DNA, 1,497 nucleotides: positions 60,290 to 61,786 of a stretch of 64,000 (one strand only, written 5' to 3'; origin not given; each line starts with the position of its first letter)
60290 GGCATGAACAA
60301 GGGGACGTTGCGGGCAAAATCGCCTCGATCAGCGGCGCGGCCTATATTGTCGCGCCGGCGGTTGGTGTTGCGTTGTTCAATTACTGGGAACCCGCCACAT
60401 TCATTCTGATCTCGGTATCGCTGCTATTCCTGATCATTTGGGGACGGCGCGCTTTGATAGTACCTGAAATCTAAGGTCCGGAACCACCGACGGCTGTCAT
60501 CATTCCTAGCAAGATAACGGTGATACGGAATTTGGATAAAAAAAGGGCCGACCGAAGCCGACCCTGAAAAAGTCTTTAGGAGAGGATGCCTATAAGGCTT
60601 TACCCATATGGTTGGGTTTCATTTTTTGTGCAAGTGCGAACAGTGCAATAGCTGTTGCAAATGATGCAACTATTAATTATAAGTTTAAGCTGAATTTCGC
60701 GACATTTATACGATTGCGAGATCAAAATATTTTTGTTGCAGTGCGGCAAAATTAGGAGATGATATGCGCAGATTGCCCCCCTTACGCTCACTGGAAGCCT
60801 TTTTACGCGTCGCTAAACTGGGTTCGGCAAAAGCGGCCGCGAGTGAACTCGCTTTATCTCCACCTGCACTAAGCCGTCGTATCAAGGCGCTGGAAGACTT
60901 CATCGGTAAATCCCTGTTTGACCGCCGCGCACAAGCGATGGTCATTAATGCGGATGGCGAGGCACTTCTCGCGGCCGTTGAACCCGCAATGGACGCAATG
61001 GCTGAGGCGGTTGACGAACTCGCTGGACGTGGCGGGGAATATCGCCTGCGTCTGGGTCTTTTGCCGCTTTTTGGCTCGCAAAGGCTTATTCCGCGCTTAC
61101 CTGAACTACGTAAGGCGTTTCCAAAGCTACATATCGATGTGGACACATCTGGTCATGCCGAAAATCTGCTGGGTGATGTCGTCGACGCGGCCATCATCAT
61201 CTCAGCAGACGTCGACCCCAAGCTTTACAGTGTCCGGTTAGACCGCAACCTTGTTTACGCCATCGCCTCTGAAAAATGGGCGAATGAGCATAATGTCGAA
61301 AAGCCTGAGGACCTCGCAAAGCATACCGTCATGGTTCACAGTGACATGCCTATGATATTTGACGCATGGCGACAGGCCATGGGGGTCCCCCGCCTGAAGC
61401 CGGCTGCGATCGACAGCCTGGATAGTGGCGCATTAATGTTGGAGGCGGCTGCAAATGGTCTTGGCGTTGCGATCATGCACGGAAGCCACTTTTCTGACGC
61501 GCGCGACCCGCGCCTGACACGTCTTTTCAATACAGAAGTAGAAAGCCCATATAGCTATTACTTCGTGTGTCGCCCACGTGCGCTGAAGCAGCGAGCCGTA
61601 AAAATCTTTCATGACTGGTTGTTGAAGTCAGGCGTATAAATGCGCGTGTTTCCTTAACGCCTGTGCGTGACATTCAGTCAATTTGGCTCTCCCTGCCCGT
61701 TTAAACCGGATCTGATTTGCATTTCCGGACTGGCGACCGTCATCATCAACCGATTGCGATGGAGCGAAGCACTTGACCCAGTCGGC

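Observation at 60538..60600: Unannotated anti-Shine-Dalgarno sRNA divergent from a GcvA-like LysR regulator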

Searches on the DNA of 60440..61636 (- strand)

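Call 4: search_rna_families(source=window, start=60440, end=60800, threshold=evalue, max_evalue=10, show_alignments=3)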
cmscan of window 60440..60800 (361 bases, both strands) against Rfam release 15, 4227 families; matches with E-value up to 10: 7.
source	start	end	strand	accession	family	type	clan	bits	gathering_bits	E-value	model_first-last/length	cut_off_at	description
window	60530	60605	-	RF00519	suhB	Gene; sRNA;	CL00108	37.4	41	2.5e-06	1-77/77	no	Makes More Granules Regulator RNA (mmgR)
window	60537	60600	-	RF02871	ncS54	Gene; sRNA;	-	17.9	43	0.12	1-79/79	no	Burkholderia sRNA 54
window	60648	60709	+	RF00575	SNORD70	Gene; snRNA; snoRNA; CD-box;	-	17.6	50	5.5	1-89/89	no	Small nucleolar RNA SNORD70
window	60656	60740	+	RF00069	SNORD24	Gene; snRNA; snoRNA; CD-box;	-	17.2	41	3.6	1-76/76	no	Small nucleolar RNA SNORD24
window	60536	60601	-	RF02869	ncS025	Gene; sRNA;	-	15.6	46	2.1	1-85/85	no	Burkholderia sRNA 25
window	60654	60742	+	RF00266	snoZ17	Gene; snRNA; snoRNA; CD-box;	CL00053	14.6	44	6.8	1-71/71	no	Small nucleolar RNA Z17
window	60526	60550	+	RF01100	PK-BYV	Cis-reg;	-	13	50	4.6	1-40/40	no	3'-terminal pseudoknot in BYV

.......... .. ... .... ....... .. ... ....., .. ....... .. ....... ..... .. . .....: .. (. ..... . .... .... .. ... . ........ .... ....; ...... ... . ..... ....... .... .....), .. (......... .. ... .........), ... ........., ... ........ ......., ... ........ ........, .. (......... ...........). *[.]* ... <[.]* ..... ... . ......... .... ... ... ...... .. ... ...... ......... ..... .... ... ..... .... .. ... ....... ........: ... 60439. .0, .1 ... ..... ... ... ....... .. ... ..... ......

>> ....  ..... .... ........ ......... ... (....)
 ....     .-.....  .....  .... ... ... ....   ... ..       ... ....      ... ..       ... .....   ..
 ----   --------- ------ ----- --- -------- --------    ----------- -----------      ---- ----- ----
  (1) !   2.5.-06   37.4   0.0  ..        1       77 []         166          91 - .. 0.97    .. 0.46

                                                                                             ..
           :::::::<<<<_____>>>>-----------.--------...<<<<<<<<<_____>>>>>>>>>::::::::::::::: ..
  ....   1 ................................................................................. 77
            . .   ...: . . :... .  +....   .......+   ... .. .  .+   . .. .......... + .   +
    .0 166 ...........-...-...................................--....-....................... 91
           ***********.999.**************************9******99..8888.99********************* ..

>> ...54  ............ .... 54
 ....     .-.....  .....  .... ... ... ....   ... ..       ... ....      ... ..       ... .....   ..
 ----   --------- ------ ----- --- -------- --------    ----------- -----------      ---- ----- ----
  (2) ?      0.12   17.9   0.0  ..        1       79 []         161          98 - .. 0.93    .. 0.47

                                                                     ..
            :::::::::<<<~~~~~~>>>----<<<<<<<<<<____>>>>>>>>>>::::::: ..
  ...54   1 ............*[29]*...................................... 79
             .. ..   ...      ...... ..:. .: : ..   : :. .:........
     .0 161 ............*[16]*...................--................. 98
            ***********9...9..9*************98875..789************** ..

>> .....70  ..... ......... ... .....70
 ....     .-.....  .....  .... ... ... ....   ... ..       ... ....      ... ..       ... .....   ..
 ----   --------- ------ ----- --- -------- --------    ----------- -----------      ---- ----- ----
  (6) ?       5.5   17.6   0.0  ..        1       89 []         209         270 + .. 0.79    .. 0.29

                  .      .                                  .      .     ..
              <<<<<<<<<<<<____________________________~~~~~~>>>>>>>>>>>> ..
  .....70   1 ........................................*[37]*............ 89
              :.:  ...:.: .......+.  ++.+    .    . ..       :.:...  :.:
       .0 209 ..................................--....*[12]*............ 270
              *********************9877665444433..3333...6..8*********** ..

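Call 32: build_rna_model(alignment_id=A1, structure=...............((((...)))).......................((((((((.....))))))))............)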
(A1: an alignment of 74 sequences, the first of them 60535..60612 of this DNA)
Model R1 built from alignment A1 (74 sequences, 82 columns); structure: as given.
model positions 78; base pairs 12; branch points 1; effective number of sequences 2.74; information 0.726 bits per position. Calibrated on 0.2 Mb of random sequence (short: E-values are rough).
structure used (alignment columns):
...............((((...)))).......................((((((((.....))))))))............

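Call 34: search_with_rna_model(model_id=R1, sources=[window, L001, L002, L003, L004, L005, L006, L007, L008, L009, L010, L011, L012, L013, L014, L015, L016, L017, L018, L019, L020, L021, L022, L023, L024, L025, L026, L027, L028, L029, L030, L031, L032, L033, L034, L035, L036, L037, L038, L039, L040, L041, L042, L043, L044, L045, L046, L047, L048, L049, L050, L051, L052, L053, L054, L055, L056, L057, L058, L059, L060, L061, L062, L063, L064, L065, L066, L067, L068, L069, L070, L071, L072, L073, L074, L075, L076, L077, L078, L079, L080], max_evalue=1, make_alignment=true)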
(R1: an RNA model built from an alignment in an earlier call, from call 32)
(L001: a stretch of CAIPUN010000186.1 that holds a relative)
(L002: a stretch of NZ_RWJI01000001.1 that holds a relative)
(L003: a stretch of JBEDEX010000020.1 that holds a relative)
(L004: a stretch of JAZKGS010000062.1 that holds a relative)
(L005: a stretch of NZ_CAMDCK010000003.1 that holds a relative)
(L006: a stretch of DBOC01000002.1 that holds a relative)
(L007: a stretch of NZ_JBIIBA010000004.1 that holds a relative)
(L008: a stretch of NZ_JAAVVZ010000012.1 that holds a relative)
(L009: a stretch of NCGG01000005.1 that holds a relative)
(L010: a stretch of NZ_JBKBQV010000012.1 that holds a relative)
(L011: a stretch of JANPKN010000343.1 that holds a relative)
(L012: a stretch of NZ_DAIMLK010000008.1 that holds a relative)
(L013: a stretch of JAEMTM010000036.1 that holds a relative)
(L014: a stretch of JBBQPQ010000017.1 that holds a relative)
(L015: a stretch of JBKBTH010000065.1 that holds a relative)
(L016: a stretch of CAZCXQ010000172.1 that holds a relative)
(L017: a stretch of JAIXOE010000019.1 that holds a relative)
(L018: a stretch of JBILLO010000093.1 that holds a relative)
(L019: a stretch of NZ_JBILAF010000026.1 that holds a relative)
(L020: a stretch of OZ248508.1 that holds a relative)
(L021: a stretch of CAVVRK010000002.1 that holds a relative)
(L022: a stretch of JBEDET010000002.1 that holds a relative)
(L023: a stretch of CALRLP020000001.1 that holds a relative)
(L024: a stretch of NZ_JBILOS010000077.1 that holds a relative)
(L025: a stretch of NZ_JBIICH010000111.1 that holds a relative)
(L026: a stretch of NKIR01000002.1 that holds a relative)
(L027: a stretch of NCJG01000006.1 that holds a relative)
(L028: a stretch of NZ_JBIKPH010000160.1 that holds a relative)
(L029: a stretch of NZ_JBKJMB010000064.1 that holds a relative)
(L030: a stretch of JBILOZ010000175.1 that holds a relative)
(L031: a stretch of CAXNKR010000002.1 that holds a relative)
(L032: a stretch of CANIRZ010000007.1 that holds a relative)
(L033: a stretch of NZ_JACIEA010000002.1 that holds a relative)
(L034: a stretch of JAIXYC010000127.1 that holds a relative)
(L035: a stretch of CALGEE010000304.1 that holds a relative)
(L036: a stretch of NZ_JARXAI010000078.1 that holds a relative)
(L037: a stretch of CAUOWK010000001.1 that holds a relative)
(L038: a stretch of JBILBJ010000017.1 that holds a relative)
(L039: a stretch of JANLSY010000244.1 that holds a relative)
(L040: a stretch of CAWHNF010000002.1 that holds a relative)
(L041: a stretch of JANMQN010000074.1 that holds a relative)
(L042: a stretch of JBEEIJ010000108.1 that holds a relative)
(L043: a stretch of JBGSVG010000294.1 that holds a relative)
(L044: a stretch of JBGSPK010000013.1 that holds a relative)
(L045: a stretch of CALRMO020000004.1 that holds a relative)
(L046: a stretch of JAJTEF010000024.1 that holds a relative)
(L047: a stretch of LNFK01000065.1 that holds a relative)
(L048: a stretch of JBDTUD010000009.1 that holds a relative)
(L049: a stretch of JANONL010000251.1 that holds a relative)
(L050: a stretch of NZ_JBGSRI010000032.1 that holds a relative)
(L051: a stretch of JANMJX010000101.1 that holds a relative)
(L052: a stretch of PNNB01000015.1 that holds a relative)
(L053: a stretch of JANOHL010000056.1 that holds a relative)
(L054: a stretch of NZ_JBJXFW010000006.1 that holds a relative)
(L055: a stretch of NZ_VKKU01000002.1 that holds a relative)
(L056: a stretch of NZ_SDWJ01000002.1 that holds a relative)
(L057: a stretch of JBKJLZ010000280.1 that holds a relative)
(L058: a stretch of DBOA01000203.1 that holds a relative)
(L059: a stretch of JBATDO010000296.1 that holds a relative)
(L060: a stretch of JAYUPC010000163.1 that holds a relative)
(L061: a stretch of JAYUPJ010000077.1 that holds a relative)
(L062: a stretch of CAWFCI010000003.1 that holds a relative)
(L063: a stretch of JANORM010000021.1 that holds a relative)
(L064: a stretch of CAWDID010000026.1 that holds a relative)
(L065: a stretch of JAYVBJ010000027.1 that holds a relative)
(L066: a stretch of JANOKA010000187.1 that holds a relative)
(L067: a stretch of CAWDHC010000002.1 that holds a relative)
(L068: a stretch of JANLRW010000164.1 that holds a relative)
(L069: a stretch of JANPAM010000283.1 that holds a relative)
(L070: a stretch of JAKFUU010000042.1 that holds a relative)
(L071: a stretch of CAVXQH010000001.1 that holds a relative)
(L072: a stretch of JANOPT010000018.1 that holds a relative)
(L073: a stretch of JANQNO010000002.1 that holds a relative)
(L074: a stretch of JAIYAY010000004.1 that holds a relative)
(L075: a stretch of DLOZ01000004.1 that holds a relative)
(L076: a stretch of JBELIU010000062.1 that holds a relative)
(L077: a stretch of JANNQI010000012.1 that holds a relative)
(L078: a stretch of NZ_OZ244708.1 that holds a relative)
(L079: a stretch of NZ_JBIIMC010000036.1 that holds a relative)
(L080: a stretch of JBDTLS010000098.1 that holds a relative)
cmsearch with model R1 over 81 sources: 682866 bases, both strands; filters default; matches with E-value up to 1: 87.
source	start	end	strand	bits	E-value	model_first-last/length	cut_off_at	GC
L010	3771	3848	-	103.4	4.9e-23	1-78/78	no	0.47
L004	3771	3848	-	101.9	1.1e-22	1-78/78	no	0.47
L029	3772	3849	-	101.9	1.2e-22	1-78/78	no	0.5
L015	3772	3849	-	101.9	1.2e-22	1-78/78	no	0.5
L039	713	790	-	101.8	1.2e-22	1-78/78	no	0.5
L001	2494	2571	-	101.3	1.6e-22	1-78/78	no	0.45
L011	3772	3849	-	101.2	1.8e-22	1-78/78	no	0.47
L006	3772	3849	-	100.9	2.1e-22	1-78/78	no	0.47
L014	3773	3850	-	100.8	2.3e-22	1-78/78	no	0.5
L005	3772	3849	-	100.5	2.8e-22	1-78/78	no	0.5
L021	3773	3850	-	100.4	2.9e-22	1-78/78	no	0.5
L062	3769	3846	-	100.4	2.9e-22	1-78/78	no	0.49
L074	3772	3849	-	100.3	3e-22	1-78/78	no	0.44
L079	3295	3372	-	100.3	3e-22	1-78/78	no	0.5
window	60535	60612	-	100.3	3.1e-22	1-78/78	no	0.46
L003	3772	3849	-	100.1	3.4e-22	1-78/78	no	0.47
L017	3772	3849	-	99.9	3.8e-22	1-78/78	no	0.49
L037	3772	3849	-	99.9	3.9e-22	1-78/78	no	0.5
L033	3773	3850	-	99.6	4.6e-22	1-78/78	no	0.51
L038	353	430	-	99.6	4.6e-22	1-78/78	no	0.51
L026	3772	3849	-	99.6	4.7e-22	1-78/78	no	0.5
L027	3772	3849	-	99.5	5e-22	1-78/78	no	0.51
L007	3773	3850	-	99.4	5e-22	1-78/78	no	0.53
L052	3767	3844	-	99.2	5.8e-22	1-78/78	no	0.47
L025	1328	1405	-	99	6.4e-22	1-78/78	no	0.53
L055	3753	3830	-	99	6.6e-22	1-78/78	no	0.5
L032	3771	3848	-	98.7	7.6e-22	1-78/78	no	0.47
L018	3772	3849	-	98.7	7.7e-22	1-78/78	no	0.5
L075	3773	3850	-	98.7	8e-22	1-78/78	no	0.47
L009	3771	3848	-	98.6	8.1e-22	1-78/78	no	0.5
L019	3772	3849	-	98.5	8.9e-22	1-78/78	no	0.49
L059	3766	3843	-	98.4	9.4e-22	1-78/78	no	0.47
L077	3769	3846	-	98.3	1e-21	1-78/78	no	0.47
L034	3773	3850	-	98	1.2e-21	1-78/78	no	0.51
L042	3581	3658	-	97.9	1.3e-21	1-78/78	no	0.5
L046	3772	3849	-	97.6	1.5e-21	1-78/78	no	0.53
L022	3773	3850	-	97.4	1.7e-21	1-78/78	no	0.54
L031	3772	3849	-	97.4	1.7e-21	1-78/78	no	0.51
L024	3220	3297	-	97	2.2e-21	1-78/78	no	0.49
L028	2795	2872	-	96.7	2.5e-21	1-78/78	no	0.5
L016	2929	3006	-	96.5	2.8e-21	1-78/78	no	0.5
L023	3773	3850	-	96.5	2.8e-21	1-78/78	no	0.5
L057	3631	3708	-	96.4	2.9e-21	1-78/78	no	0.49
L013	3772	3849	-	96.3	3.3e-21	1-78/78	no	0.46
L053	1279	1356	-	96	3.7e-21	1-78/78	no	0.47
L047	3768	3845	-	96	3.8e-21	1-78/78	no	0.49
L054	3766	3843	-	95.4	5.4e-21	1-78/78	no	0.45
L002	3772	3849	-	95.3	5.7e-21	1-78/78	no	0.49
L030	1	77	-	95.2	6.3e-21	1-78/78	no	0.49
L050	3766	3843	-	95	7.1e-21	1-78/78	no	0.46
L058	3773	3850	-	94.9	7.2e-21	1-78/78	no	0.53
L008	3772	3849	-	94.6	8.7e-21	1-78/78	no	0.47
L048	3771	3848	-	94.5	9.1e-21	1-78/78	no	0.5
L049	3549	3626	-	94.5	9.3e-21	1-78/78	no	0.47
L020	3772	3848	-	94.4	9.7e-21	1-78/78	no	0.48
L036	3771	3848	-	94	1.2e-20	1-78/78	no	0.49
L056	3766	3843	-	92.9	2.3e-20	1-78/78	no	0.47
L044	507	584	-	92.9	2.4e-20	1-78/78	no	0.49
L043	507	584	-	92.6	2.8e-20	1-78/78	no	0.51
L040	3770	3847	-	91.4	5.8e-20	1-78/78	no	0.47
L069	897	974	-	91.2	6.4e-20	1-78/78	no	0.47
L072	666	743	-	91.1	6.8e-20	1-78/78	no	0.47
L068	3770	3846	-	88.8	2.7e-19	1-78/78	no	0.48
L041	3771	3848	-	88.4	3.3e-19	1-78/78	no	0.5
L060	1476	1554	-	86.9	8e-19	1-78/78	no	0.44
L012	3773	3849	-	85.5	1.9e-18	1-78/78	no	0.48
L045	3770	3846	-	85.3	2e-18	1-78/78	no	0.53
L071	3827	3904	-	75.7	5.7e-16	1-78/78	no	0.54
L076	3779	3856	-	75.5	6.5e-16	1-78/78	no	0.5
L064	3827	3905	-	74.6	1.2e-15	1-78/78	no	0.49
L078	3779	3856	-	74.5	1.2e-15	1-78/78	no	0.51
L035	1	63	-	71.5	6.9e-15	1-63/78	3'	0.48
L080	3750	3829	-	68.2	4.8e-14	1-78/78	no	0.56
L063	3827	3905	-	67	1e-13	1-78/78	no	0.46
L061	3827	3905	-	65.4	2.6e-13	1-78/78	no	0.53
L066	3826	3904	-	63.8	6.6e-13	1-78/78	no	0.53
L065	3827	3905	-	63.5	7.6e-13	1-78/78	no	0.52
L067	3827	3904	-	63.4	8.2e-13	1-78/78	no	0.46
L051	1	46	-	54.1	1.9e-10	1-46/78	3'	0.43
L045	4874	4941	-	25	0.0056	1-78/78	no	0.38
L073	3815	3895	-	24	0.01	1-78/78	no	0.47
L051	1067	1140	-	20.9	0.06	1-78/78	no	0.42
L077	4873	4943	-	20.5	0.075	1-78/78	no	0.42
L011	4872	4946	-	20.1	0.098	1-78/78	no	0.43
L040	3808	3865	+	18.4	0.27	1-78/78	no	0.47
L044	545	602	+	18.4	0.27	1-78/78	no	0.47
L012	241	299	-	17.7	0.41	1-78/78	no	0.44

Alignment A2: 87 matches aligned to the model, 101 columns, each read 5' to 3' on its own strand. Consensus structure (alignment columns), stored with it:
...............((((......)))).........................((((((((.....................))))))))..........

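Call 35: search_with_rna_model(model_id=R1, sources=[window, L001, L002, L003, L004, L005, L006, L007, L008, L009, L010, L011, L012, L013, L014, L015, L016, L017, L018, L019, L020, L021, L022, L023, L024, L025, L026, L027, L028, L029, L031, L032, L033, L034, L036, L037, L038, L039, L040, L041, L042, L043, L044, L045, L046, L047, L048, L049, L050, L052, L053, L054, L055, L056, L057, L058, L059, L060, L061, L062, L063, L064, L065, L066, L067, L068, L069, L071, L072, L074, L075, L076, L077, L078, L079, L080], max_evalue=1e-9, make_alignment=true, show_alignments=0)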
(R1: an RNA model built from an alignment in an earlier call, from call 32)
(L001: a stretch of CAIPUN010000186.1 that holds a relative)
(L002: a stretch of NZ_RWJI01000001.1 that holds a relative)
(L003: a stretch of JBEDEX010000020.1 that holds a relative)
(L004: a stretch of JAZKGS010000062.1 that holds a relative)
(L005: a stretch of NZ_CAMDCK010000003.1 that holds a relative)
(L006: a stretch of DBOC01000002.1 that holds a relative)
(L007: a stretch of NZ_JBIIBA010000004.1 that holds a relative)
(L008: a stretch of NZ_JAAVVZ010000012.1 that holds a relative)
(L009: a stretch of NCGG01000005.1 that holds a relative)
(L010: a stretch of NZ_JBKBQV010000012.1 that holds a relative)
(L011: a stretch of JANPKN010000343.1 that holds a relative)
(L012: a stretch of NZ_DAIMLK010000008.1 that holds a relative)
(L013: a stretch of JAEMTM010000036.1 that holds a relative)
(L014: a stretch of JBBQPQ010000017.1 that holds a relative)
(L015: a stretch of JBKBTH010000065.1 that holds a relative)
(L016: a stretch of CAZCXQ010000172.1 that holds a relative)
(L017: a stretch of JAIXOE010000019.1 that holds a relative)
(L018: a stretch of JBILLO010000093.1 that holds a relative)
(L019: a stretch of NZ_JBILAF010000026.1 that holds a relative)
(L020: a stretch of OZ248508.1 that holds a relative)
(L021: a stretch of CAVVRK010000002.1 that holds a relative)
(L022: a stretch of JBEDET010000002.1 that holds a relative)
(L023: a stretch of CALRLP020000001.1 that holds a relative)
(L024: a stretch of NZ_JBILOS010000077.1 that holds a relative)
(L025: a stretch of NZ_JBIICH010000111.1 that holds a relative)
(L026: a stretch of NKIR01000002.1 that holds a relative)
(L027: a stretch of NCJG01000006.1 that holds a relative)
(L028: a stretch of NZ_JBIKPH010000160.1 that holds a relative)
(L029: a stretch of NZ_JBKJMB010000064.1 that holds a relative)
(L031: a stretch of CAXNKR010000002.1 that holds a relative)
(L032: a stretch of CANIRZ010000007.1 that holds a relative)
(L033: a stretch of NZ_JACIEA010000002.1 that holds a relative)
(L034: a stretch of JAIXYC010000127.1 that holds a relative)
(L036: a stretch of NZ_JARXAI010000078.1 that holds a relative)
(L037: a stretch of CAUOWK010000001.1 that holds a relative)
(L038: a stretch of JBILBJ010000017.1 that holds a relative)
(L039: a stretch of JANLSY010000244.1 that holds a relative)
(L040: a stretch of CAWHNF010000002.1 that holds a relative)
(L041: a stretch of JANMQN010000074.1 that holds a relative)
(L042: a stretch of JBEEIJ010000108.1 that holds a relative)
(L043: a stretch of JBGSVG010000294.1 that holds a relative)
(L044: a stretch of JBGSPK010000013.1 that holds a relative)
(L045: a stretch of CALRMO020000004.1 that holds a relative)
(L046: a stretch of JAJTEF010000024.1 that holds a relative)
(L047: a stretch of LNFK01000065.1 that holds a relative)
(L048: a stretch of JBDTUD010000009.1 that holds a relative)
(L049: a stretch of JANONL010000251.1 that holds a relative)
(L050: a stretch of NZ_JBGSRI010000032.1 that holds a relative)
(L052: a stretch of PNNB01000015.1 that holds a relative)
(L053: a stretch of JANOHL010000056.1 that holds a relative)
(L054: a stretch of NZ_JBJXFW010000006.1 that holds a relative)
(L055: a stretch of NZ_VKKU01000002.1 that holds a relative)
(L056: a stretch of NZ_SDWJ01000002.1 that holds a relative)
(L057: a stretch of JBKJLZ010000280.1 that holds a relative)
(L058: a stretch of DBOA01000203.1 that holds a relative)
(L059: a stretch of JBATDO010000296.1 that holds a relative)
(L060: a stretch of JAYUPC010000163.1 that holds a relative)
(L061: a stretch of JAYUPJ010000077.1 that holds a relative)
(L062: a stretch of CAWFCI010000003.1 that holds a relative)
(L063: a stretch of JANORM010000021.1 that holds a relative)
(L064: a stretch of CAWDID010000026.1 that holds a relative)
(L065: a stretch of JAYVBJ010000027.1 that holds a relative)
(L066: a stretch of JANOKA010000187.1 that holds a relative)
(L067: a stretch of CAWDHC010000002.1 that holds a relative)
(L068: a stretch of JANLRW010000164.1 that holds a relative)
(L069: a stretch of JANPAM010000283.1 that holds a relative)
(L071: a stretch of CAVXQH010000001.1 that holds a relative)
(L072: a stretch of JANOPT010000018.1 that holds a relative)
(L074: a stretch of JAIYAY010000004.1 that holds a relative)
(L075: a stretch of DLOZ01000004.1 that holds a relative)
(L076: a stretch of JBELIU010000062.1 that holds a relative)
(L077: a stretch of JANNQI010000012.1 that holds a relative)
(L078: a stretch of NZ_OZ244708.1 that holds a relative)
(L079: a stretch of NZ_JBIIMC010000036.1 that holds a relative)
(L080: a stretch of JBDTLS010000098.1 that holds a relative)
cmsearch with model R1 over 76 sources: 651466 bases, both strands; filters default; matches with E-value up to 1e-9: 76.
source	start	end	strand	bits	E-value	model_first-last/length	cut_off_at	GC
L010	3771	3848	-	103.4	4.7e-23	1-78/78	no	0.47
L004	3771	3848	-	101.9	1.1e-22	1-78/78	no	0.47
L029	3772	3849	-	101.9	1.1e-22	1-78/78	no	0.5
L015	3772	3849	-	101.9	1.1e-22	1-78/78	no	0.5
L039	713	790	-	101.8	1.2e-22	1-78/78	no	0.5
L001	2494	2571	-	101.3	1.6e-22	1-78/78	no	0.45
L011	3772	3849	-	101.2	1.7e-22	1-78/78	no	0.47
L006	3772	3849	-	100.9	2e-22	1-78/78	no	0.47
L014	3773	3850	-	100.8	2.2e-22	1-78/78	no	0.5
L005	3772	3849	-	100.5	2.6e-22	1-78/78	no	0.5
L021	3773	3850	-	100.4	2.8e-22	1-78/78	no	0.5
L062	3769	3846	-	100.4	2.8e-22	1-78/78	no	0.49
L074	3772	3849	-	100.3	2.8e-22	1-78/78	no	0.44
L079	3295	3372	-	100.3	2.8e-22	1-78/78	no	0.5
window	60535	60612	-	100.3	3e-22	1-78/78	no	0.46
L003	3772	3849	-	100.1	3.2e-22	1-78/78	no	0.47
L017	3772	3849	-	99.9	3.6e-22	1-78/78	no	0.49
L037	3772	3849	-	99.9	3.7e-22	1-78/78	no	0.5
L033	3773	3850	-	99.6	4.4e-22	1-78/78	no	0.51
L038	353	430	-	99.6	4.4e-22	1-78/78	no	0.51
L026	3772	3849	-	99.6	4.4e-22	1-78/78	no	0.5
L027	3772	3849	-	99.5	4.7e-22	1-78/78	no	0.51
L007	3773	3850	-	99.4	4.8e-22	1-78/78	no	0.53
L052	3767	3844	-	99.2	5.6e-22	1-78/78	no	0.47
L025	1328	1405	-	99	6.1e-22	1-78/78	no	0.53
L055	3753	3830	-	99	6.3e-22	1-78/78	no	0.5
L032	3771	3848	-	98.7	7.2e-22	1-78/78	no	0.47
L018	3772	3849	-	98.7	7.4e-22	1-78/78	no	0.5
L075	3773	3850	-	98.7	7.6e-22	1-78/78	no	0.47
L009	3771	3848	-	98.6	7.7e-22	1-78/78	no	0.5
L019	3772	3849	-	98.5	8.5e-22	1-78/78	no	0.49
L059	3766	3843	-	98.4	8.9e-22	1-78/78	no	0.47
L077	3769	3846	-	98.3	9.6e-22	1-78/78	no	0.47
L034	3773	3850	-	98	1.1e-21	1-78/78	no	0.51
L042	3581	3658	-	97.9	1.2e-21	1-78/78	no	0.5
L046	3772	3849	-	97.6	1.4e-21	1-78/78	no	0.53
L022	3773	3850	-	97.4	1.6e-21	1-78/78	no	0.54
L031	3772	3849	-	97.4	1.6e-21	1-78/78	no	0.51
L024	3220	3297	-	97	2.1e-21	1-78/78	no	0.49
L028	2795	2872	-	96.7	2.4e-21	1-78/78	no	0.5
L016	2929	3006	-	96.5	2.7e-21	1-78/78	no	0.5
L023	3773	3850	-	96.5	2.7e-21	1-78/78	no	0.5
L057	3631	3708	-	96.4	2.8e-21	1-78/78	no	0.49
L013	3772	3849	-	96.3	3.1e-21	1-78/78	no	0.46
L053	1279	1356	-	96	3.6e-21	1-78/78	no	0.47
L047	3768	3845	-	96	3.6e-21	1-78/78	no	0.49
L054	3766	3843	-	95.4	5.1e-21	1-78/78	no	0.45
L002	3772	3849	-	95.3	5.4e-21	1-78/78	no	0.49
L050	3766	3843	-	95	6.7e-21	1-78/78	no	0.46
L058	3773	3850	-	94.9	6.8e-21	1-78/78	no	0.53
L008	3772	3849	-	94.6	8.3e-21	1-78/78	no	0.47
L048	3771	3848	-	94.5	8.7e-21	1-78/78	no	0.5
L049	3549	3626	-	94.5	8.9e-21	1-78/78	no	0.47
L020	3772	3848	-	94.4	9.3e-21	1-78/78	no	0.48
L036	3771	3848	-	94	1.2e-20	1-78/78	no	0.49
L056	3766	3843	-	92.9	2.2e-20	1-78/78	no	0.47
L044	507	584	-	92.9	2.3e-20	1-78/78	no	0.49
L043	507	584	-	92.6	2.7e-20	1-78/78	no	0.51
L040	3770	3847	-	91.4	5.5e-20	1-78/78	no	0.47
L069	897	974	-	91.2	6.1e-20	1-78/78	no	0.47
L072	666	743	-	91.1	6.5e-20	1-78/78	no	0.47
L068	3770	3846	-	88.8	2.6e-19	1-78/78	no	0.48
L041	3771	3848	-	88.4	3.1e-19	1-78/78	no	0.5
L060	1476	1554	-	86.9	7.7e-19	1-78/78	no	0.44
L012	3773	3849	-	85.5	1.8e-18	1-78/78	no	0.48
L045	3770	3846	-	85.3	1.9e-18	1-78/78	no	0.53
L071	3827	3904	-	75.7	5.5e-16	1-78/78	no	0.54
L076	3779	3856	-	75.5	6.2e-16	1-78/78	no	0.5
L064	3827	3905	-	74.6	1.1e-15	1-78/78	no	0.49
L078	3779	3856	-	74.5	1.1e-15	1-78/78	no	0.51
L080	3750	3829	-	68.2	4.6e-14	1-78/78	no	0.56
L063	3827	3905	-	67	9.7e-14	1-78/78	no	0.46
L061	3827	3905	-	65.4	2.5e-13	1-78/78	no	0.53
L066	3826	3904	-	63.8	6.3e-13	1-78/78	no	0.53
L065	3827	3905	-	63.5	7.2e-13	1-78/78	no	0.52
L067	3827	3904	-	63.4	7.8e-13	1-78/78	no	0.46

Alignment A3: 76 matches aligned to the model, 82 columns, each read 5' to 3' on its own strand. Consensus structure (alignment columns), stored with it:
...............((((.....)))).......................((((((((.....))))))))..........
